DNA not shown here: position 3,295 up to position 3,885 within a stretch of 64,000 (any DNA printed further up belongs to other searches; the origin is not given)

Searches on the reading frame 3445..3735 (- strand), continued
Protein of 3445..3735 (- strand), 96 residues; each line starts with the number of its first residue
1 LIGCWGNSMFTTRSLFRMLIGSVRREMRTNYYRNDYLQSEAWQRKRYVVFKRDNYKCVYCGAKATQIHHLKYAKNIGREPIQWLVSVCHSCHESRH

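Call 45: search_dna_similar(query=window:3448-3711:-, collection=plasmids, mode=protein, max_evalue=0.00001, max_rows=15)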
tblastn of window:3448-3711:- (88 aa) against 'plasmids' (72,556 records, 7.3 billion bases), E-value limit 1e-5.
Records with a match: 3; places in all: 3; records where one place covers at least 80% of the query: 1.
Best place of each record, by identity: <60% 3.
By first word of the organism name: Microscilla 1; Acetoanaerobium 1; Mesorhizobium 1.
By predicted mobility (MOB-suite, as given by PLSDB): mobilizable 2; non-mobilizable 1.
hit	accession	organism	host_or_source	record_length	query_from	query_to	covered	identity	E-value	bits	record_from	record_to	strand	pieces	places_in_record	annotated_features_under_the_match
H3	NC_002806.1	Microscilla sp. PRE1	-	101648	20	88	78%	42.3%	3e-6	50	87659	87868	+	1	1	HNH endonuclease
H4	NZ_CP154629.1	Acetoanaerobium noterae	cell culture,Sludge of a digestion ...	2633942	8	88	92%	33.0%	3e-6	50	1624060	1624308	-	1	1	none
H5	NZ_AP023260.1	Mesorhizobium sp. L-2-11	Lotus japonicus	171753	33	88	64%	40.0%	5e-7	52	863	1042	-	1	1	none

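Call 52: search_solved_structures(query=A1, max_evalue=0.01)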
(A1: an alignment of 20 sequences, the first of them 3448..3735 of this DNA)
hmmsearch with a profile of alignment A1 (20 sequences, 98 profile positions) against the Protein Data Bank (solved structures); distinct sequences matched with E-value up to 0.01: 5.
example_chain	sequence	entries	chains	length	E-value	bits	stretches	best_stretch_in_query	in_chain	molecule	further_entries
8yb6_A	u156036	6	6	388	5.1e-05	26.3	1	32-95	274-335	CRISPR system Cascade subunit CasD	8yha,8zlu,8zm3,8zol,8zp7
5h0m_A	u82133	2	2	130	0.00011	25.3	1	24-96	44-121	HNH endonuclease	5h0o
8zp9_B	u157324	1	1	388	0.00022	24.4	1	32-95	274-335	CRISPR system Cascade subunit CasD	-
9k32_A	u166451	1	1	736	0.00044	23.4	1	22-96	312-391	HNH nuclease domain-containing protein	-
9jxs_B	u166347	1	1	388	0.00099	22.2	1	32-94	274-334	CRISPR system Cascade subunit CasD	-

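Call 60: search_protein_families(library=pfam, proteins=[L006:5121-5957:+, L008:5136-5981:+, L010:2378-3349:+, L013:5632-5958:+, L021:4992-5933:+, L040:4885-5832:+, L047:681-1511:+, L056:4309-5934:+, L072:5335-5967:+, L036:1101-1721:+], max_evalue=0.001)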
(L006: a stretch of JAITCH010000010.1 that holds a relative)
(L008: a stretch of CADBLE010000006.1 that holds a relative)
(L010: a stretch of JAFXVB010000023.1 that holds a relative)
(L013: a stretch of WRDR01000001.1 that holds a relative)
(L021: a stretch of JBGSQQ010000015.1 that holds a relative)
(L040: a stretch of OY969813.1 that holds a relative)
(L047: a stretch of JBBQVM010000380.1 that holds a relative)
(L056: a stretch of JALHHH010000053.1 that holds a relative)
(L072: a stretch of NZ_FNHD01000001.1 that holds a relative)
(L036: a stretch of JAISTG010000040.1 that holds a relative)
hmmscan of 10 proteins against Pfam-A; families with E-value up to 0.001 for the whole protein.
L006:5121-5957:+ (279 aa): 1 family
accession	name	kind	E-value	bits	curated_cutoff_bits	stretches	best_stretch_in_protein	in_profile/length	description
PF18928.5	DUF5677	-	3.4e-05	24.4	27.1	1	38-226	3-152/166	Family of unknown function (DUF5677)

L008:5136-5981:+ (282 aa): 0 families

L010:2378-3349:+ (324 aa): 2 families
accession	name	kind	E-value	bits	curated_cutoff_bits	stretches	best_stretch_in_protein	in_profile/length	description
PF04471.18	Mrr_cat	-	1.9e-23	83.2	21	1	187-299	2-114/115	Restriction endonuclease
PF22722.2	NA-iREase1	-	6.3e-06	26.6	27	1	195-294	2-102/106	NACHT-associated inactive Restriction Endonuclease 1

L013:5632-5958:+ (109 aa): 0 families

L021:4992-5933:+ (314 aa): 1 family
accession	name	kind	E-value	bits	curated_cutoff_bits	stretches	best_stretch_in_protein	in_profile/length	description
PF01764.32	Lipase_3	-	0.00033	21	22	1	96-158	44-104/140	Lipase (class 3)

L040:4885-5832:+ (316 aa): 0 families

L047:681-1511:+ (277 aa): 2 families
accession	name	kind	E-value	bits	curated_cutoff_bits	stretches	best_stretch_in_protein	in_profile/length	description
PF00288.32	GHMP_kinases_N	-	1.1e-15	58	22.3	1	71-146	1-84/87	GHMP kinases N terminal domain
PF08544.19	GHMP_kinases_C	-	1.1e-09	39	21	1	217-274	24-83/85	GHMP kinases C terminal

L056:4309-5934:+ (542 aa): 2 families
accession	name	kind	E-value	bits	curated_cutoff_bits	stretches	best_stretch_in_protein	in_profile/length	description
PF13231.12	PMT_2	-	5.5e-27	95.4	26.1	1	51-216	1-160/160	Dolichyl-phosphate-mannose-protein mannosyltransferase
PF02366.24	PMT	-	7.4e-13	49.1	22.7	1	56-214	65-228/245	Dolichyl-phosphate-mannose-protein mannosyltransferase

L072:5335-5967:+ (211 aa): 0 families

L036:1101-1721:+ (207 aa): 0 families

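Call 61: search_protein_families(library=padloc, proteins=[L006:5121-5957:+, L008:5136-5981:+, L010:2378-3349:+, L013:5632-5958:+, L021:4992-5933:+, L040:4885-5832:+, L047:681-1511:+, L056:4309-5934:+, L072:5335-5967:+, L036:1101-1721:+], max_evalue=0.001)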
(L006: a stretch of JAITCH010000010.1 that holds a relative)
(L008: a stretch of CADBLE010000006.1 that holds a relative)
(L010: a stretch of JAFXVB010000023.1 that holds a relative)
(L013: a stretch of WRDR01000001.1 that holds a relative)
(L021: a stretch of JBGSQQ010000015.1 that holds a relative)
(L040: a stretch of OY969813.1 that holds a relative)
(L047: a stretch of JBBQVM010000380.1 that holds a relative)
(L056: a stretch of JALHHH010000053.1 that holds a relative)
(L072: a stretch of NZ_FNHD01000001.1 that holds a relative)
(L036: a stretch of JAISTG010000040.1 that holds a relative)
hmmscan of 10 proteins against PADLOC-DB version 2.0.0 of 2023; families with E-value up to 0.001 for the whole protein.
L006:5121-5957:+ (279 aa): 0 families

L008:5136-5981:+ (282 aa): 0 families

L010:2378-3349:+ (324 aa): 10 families
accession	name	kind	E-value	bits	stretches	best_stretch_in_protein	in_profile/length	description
PDLC04819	PDC-S02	-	7e-83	276.6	1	2-324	4-330/334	-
PDLC04815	PDC-S02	-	1.3e-50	170.7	1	1-322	1-340/346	-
PDLC04806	PDC-S02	-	1.5e-34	117.8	1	2-322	3-322/324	-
PDLC04824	PDC-S02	-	1.4e-16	58.6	1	38-179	47-185/308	-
PDLC04796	PDC-S02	-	1.1e-14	52.1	1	103-302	163-359/390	-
PDLC04799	PDC-S02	-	1e-12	45.9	1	40-157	49-165/308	-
PDLC04816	PDC-S02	-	9.8e-12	43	1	18-175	23-178/299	-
PDLC03448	REase_II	-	2.7e-08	30.4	1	23-180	285-446/857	Type II restriction enzyme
PDLC03657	mREase_IV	-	4.8e-08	30.7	1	157-303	140-294/317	Type IV methyl-directed restriction enzyme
PDLC00631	ZorD1|ZorD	-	0.00019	17.4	1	178-300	937-1060/1071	"SWI2/SNF2 helicase, Mrr-like nuclease"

L013:5632-5958:+ (109 aa): 0 families

L021:4992-5933:+ (314 aa): 0 families

L040:4885-5832:+ (316 aa): 0 families

L047:681-1511:+ (277 aa): 0 families

L056:4309-5934:+ (542 aa): 0 families

L072:5335-5967:+ (211 aa): 0 families

L036:1101-1721:+ (207 aa): 0 families

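Call 64: find_homologous_proteins(query=P0002, max_evalue=1e-10)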
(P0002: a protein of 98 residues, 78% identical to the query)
Query P0002 (98 aa): 185 proteins with E <= 1e-10 among 185 candidates; the best 120 are listed.
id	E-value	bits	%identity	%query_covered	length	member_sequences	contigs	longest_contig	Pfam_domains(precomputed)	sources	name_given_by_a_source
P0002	1.4e-62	226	100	100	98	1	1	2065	PF01844.30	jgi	jgi:5-methylcytosine-specific restriction endonuclease McrA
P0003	4.8e-53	195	83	100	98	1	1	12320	PF01844.30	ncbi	-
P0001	1.3e-40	155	78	84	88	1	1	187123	-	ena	-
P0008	1.9e-39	152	73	88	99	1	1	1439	PF01844.30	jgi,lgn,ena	-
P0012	2.4e-38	148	70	89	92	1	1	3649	-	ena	-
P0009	3.1e-38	148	79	77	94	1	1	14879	PF01844.30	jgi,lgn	jgi:5-methylcytosine-specific restriction endonuclease McrA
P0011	9.8e-38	146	82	73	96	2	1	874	PF01844.30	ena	-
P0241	5.2e-37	144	73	80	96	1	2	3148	PF01844.30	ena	-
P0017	6.5e-37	143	68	89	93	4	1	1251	PF01844.30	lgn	-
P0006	9.0e-37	143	70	85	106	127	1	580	PF01844.30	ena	-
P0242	9.1e-37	143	70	85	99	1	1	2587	PF01844.30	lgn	-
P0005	1.3e-36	143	66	89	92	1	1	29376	-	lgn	-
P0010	1.7e-36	142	66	89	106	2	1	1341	-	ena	-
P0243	2.8e-36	141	69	89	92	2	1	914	PF01844.30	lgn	-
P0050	2.9e-36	141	71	85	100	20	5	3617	-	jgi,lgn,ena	-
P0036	3.6e-33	131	64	89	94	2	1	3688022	PF01844.30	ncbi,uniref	ncbi:HNH endonuclease [Epilithonimonas sp. UC225_85]|uniref:HNH endonuclease n=1 Tax=Epilithonimonas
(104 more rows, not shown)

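Call 73: predict_structure(alignment_id=A1)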
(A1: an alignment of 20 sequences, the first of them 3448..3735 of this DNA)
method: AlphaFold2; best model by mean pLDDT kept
length: 96 residues; sequences in the alignment: 20
mean_pLDDT: 83.9   pTM: 0.64
mean pLDDT of the five models: 83.9, 80.3, 69.9, 63.7, 61.9
residues with pLDDT >= 90: 38; 70-90: 43; 50-70: 15; < 50: 0
segments of 3 or more residues with pLDDT < 50: none
pLDDT, mean of each block of 10 residues (from residue 1): 62 79 83 87 92 96 93 70 92 84
secondary structure, 60 per line:
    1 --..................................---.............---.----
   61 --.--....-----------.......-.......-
elements in order: H3-36 H40-52 E66-69 E84-87 H89-95

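Call 75: fold_search(model_id=the predicted structure, library=pdb)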
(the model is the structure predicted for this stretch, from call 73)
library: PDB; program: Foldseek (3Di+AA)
matches with E <= 10: 265; with E <= 0.001: 1
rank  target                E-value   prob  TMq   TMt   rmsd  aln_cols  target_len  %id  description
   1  8yha_A                8.2e-04  1.00  0.53  0.16   1.8        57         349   26  Type I-EHNH Cascade-ssDNA complex (released 2024-07-31)
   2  8zlu_B                1.1e-03  1.00  0.53  0.14   1.9        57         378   26  Cryo-EM strcuture of Cas5-HNH Cascade,Conf1 (released 2024-12-04)
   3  8zp7_B                1.2e-03  1.00  0.53  0.16   1.8        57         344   26  Cryo-EM structure of Cas5-HNH Cascade bound with sDNA, Conf1 (released 2024-12-04)
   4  8yb6_A                2.9e-03  1.00  0.53  0.16   1.8        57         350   26  Type I-EHNH Cascade complex (released 2024-07-31)
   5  5h0m                  1.1e-02  1.00  0.61  0.63   2.7        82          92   23  Crystal structure of deep-sea thermophilic bacteriophage GVE2 HNH endonuclease with zinc ion (released 2017-03-08)
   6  9jxs_B                1.4e-02  1.00  0.54  0.16   2.0        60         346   30  Cryo-EM structure of Cas5-HNH Cascade bound with dsDNA (released 2024-12-11)
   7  6sz9_C                2.1e-02  1.00  0.52  0.27   2.3        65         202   23  Type IV Coupling Complex (T4CC) from L. pneumophila. (released 2020-05-13)
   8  5x42_C                2.5e-02  1.00  0.48  0.25   2.5        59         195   25  Structure of DotL(590-659)-DotN derived from Legionella pneumophila (released 2017-06-14)
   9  5x1h_A                2.6e-02  1.00  0.46  0.23   2.7        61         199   28  Structure of Legionella pneumophila DotN (released 2017-06-14)
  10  5x42_A                3.7e-02  1.00  0.49  0.25   2.2        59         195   24  Structure of DotL(590-659)-DotN derived from Legionella pneumophila (released 2017-06-14)
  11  5x1h_M                3.7e-02  1.00  0.49  0.26   2.4        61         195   24  Structure of Legionella pneumophila DotN (released 2017-06-14)
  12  5x1h_K                3.7e-02  0.99  0.45  0.24   3.1        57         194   23  Structure of Legionella pneumophila DotN (released 2017-06-14)
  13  4ogc                  6.1e-02  0.96  0.49  0.06  11.2        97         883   18  Crystal structure of the Type II-C Cas9 enzyme from Actinomyces naeslundii (released 2014-02-12)
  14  5x1h_C                9.9e-02  0.96  0.46  0.25   3.4        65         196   22  Structure of Legionella pneumophila DotN (released 2017-06-14)
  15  4oge                  9.9e-02  0.93  0.49  0.06  11.3        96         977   19  Crystal structure of the Type II-C Cas9 enzyme from Actinomyces naeslundii (released 2014-02-12)
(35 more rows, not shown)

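Call 76: search_protein_representatives(alignment_id=A1)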
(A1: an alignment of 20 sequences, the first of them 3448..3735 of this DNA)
Query: 20 sequences, 98 profile positions. Proteins with E-value up to 0.001 (for the whole library): 26689; up to 1e-10: 1400; up to 1e-30: 44. The best 150 are listed.
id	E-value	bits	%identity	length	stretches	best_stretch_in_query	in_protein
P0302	3.0e-46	171.5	-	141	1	3-97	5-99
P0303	5.6e-45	167.4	-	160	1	2-97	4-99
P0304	2.5e-43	162.1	-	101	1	4-97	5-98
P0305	7.3e-43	160.6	-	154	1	3-96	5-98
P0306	4.0e-41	155.0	-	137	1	17-97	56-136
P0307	1.4e-40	153.3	-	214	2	27-97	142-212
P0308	5.0e-40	151.5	-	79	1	20-97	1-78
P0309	5.7e-40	151.3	-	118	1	4-98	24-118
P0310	1.4e-39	150.0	-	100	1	7-97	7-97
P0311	1.5e-39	150.0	-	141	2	18-97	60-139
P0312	1.9e-39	149.7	-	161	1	20-97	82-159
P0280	2.6e-39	149.2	-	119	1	14-97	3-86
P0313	4.3e-39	148.5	-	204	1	22-97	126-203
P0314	9.9e-39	147.4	-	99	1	22-97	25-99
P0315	2.1e-38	146.3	-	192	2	7-97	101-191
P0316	2.7e-38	146.0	-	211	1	28-97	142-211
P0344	8.7e-31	121.9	-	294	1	3-97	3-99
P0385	2.3e-21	91.6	-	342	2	27-97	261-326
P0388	2.5e-20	88.4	-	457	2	28-97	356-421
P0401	6.7e-19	83.8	-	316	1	11-97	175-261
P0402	8.0e-19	83.5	-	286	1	24-97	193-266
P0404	9.9e-19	83.2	-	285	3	34-95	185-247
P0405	1.1e-18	83.1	-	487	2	34-97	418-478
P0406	1.2e-18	82.9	-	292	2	34-97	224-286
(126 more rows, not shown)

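Call 77: search_protein_families(library=pfam, proteins=[P0388, P0405, P0385, P0344, P0401, P0402, P0307, P0316, P0404, P0406], max_evalue=0.001)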
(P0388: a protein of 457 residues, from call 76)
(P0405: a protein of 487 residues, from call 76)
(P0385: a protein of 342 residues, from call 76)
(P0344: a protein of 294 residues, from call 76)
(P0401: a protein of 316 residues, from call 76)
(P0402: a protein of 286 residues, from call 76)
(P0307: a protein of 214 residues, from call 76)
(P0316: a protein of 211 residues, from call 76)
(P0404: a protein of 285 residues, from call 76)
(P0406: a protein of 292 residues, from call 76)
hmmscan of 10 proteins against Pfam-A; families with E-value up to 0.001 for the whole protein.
P0388 (457 aa): 18 families
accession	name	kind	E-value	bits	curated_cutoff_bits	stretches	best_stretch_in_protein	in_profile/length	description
PF13414.12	TPR_11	-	5.9e-42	141.5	26.8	4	118-154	6-42/42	TPR repeat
PF00515.34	TPR_1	-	1.3e-41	139.2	27.8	5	302-333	3-34/34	Tetratricopeptide repeat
PF07719.23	TPR_2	-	1.8e-34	115.4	27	5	302-330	3-31/34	Tetratricopeptide repeat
PF13181.12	TPR_8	-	2.7e-32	108.6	25.7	5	301-332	2-33/34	Tetratricopeptide repeat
PF13371.12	TPR_9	-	6.3e-29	100.2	35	2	280-338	9-67/73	Tetratricopeptide repeat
PF13432.12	TPR_16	-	2.5e-23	82.6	32.7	2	270-330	1-61/65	Tetratricopeptide repeat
PF13174.12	TPR_6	-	2.6e-16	59.5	26.3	0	108-138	2-32/33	Tetratricopeptide repeat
PF13424.12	TPR_12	-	2.1e-15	57.1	30.1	2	266-330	3-75/77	Tetratricopeptide repeat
PF14559.12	TPR_19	-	2.7e-13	50.5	25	2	278-320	3-45/68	Tetratricopeptide repeat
PF13428.12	TPR_14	-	5.6e-13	48.6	23.5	0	117-146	12-41/44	Tetratricopeptide repeat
PF10516.15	SHNi-TPR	-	6.2e-13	48.5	21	0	281-296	16-31/38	SHNi-TPR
PF13431.12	TPR_17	-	2.9e-12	46.2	24.4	2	289-320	2-33/34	Tetratricopeptide repeat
PF24575.1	TPR_Slam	-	3e-08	34.5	35.2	0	259-301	40-82/104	Surface lipoprotein assembly modifier, N-terminal TPR repeats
PF13374.12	TPR_10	-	2.7e-07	30.8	27.5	0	106-130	9-33/42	Tetratricopeptide repeat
PF21545.3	T7SS_EccA1_N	-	4.5e-06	26.6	27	0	4-34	161-190/272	T7SS, ESX-1 secretion system protein EccA1, N-terminal domain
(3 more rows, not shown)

P0405 (487 aa): 0 families

P0385 (342 aa): 3 families
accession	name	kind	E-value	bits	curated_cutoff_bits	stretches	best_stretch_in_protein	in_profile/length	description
PF00515.34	TPR_1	-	2.4e-06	27.6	27.8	1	106-133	1-28/34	Tetratricopeptide repeat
PF07719.23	TPR_2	-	6.6e-05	23.2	27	1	106-134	1-29/34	Tetratricopeptide repeat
PF01844.29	HNH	-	0.00016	22.2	21.4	0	293-326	6-45/47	HNH endonuclease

P0344 (294 aa): 0 families

P0401 (316 aa): 1 family
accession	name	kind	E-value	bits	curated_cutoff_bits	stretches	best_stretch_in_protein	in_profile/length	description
PF01844.29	HNH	-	6.8e-05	23.4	21.4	1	221-262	1-46/47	HNH endonuclease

P0402 (286 aa): 0 families

P0307 (214 aa): 1 family
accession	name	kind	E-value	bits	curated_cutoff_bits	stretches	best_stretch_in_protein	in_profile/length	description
PF01844.29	HNH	-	0.00018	22.1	21.4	1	172-212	1-45/47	HNH endonuclease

P0316 (211 aa): 1 family
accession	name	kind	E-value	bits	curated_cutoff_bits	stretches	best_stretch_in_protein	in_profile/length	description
PF01844.29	HNH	-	7.4e-05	23.3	21.4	1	171-211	1-45/47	HNH endonuclease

P0404 (285 aa): 1 family
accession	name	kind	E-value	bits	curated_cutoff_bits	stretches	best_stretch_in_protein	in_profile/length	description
PF06147.18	DUF968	-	6.9e-05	23.4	27.8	0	206-249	99-143/171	Protein of unknown function (DUF968)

P0406 (292 aa): 1 family
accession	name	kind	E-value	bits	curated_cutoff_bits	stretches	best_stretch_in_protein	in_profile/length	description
PF01844.29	HNH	-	6e-05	23.6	21.4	1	247-287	1-46/47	HNH endonuclease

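Call 78: search_protein_families(library=padloc, alignment_id=A3, max_evalue=0.00001)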
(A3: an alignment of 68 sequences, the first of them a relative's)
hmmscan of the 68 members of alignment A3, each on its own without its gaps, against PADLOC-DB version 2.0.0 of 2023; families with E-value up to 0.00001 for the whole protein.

A. member 1, L003:1457-2203:+ (249 aa): 0 families

B. families by the number of members that match (of 68 scanned): 147 families (the first 25 are shown)
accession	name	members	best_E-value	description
PDLC00441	ThsC2|ThsC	2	3.3e-13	HIT family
PDLC03859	LmuB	2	4.6e-12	-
PDLC03478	REase_II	2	1.4e-06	Type II restriction enzyme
PDLC03431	REase_II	2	1.8e-06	Type II restriction enzyme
PDLC03371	MTase_II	1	2.7e-71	Type II methyltransferase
PDLC02991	DarT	1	8.4e-61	-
PDLC04919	PDC-S13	1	3.1e-56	-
PDLC03299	MTase_II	1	1.3e-52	Type II methyltransferase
PDLC03320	MTase_II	1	4.5e-45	Type II methyltransferase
PDLC04897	PDC-S06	1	2.7e-44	-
PDLC04425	PDC-M11B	1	1.1e-42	-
PDLC04894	PDC-S06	1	2.2e-40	-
PDLC04887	PDC-S06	1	3.1e-38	-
PDLC04890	PDC-S06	1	1.2e-35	-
PDLC04424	PDC-M11B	1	2e-34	-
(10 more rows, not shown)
